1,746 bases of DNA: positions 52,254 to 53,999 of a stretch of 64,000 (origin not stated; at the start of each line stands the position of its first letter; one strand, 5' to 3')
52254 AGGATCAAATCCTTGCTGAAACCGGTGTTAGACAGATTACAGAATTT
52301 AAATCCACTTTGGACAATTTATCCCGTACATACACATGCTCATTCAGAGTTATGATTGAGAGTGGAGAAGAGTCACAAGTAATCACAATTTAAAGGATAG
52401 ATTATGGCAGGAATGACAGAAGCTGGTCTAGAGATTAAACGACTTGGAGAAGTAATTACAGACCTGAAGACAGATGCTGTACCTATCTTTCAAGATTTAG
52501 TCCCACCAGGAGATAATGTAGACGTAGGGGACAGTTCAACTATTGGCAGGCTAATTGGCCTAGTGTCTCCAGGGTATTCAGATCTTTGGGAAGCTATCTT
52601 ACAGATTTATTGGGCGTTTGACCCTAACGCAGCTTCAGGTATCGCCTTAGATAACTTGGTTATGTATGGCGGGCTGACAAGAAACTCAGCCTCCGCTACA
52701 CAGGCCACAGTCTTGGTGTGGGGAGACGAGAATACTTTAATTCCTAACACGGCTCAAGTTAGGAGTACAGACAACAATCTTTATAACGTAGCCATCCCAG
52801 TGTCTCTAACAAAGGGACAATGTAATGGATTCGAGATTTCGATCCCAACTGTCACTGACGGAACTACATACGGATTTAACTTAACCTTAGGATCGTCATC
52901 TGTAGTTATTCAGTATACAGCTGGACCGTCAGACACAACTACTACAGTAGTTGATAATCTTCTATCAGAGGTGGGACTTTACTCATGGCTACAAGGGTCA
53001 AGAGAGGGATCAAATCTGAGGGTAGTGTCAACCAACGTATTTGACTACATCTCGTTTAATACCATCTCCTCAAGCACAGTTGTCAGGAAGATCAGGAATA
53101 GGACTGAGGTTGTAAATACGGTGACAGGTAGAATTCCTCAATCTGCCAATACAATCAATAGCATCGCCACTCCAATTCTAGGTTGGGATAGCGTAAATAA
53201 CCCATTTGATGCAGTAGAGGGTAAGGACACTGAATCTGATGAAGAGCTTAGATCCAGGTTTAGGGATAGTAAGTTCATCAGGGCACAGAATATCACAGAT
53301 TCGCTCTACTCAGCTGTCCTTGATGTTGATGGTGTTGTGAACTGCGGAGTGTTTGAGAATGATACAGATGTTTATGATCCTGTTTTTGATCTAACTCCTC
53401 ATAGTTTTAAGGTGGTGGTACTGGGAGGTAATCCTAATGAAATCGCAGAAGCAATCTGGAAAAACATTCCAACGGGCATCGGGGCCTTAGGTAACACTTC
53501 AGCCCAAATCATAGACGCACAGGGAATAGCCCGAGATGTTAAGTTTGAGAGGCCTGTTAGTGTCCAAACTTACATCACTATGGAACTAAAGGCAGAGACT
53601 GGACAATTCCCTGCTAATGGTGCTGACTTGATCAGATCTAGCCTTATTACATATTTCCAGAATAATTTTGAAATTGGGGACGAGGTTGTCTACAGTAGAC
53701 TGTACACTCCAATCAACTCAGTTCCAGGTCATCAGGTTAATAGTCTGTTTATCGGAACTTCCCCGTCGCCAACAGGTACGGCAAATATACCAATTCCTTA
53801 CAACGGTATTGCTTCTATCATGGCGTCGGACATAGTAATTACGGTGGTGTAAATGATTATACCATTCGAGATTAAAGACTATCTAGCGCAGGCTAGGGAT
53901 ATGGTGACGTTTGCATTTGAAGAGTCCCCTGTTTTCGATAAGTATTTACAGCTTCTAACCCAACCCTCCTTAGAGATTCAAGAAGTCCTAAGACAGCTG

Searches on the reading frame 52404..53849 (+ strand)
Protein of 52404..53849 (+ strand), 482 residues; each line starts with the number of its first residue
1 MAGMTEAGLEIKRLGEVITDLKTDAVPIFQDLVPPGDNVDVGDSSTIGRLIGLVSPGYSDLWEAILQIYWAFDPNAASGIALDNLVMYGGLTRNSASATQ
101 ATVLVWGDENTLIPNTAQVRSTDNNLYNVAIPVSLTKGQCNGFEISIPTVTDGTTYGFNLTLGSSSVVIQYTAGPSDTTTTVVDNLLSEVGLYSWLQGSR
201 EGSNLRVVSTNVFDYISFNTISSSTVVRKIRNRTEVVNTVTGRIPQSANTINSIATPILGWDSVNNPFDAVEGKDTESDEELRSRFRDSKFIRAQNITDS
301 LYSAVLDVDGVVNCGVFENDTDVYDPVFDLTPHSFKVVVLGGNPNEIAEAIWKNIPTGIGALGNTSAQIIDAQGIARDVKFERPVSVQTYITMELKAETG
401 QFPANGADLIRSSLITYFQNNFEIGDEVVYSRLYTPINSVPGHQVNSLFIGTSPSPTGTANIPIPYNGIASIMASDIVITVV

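Call 19: search_protein_families(library=pfam, proteins=[window:52404-53849:+], max_evalue=0.001)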
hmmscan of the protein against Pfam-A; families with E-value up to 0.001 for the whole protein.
window:52404-53849:+ (482 aa): 1 family
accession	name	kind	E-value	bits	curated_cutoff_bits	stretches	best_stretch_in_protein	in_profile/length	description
PF04865.19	Baseplate_J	-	3.8e-15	56.3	21.1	1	210-433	45-252/255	Baseplate J-like protein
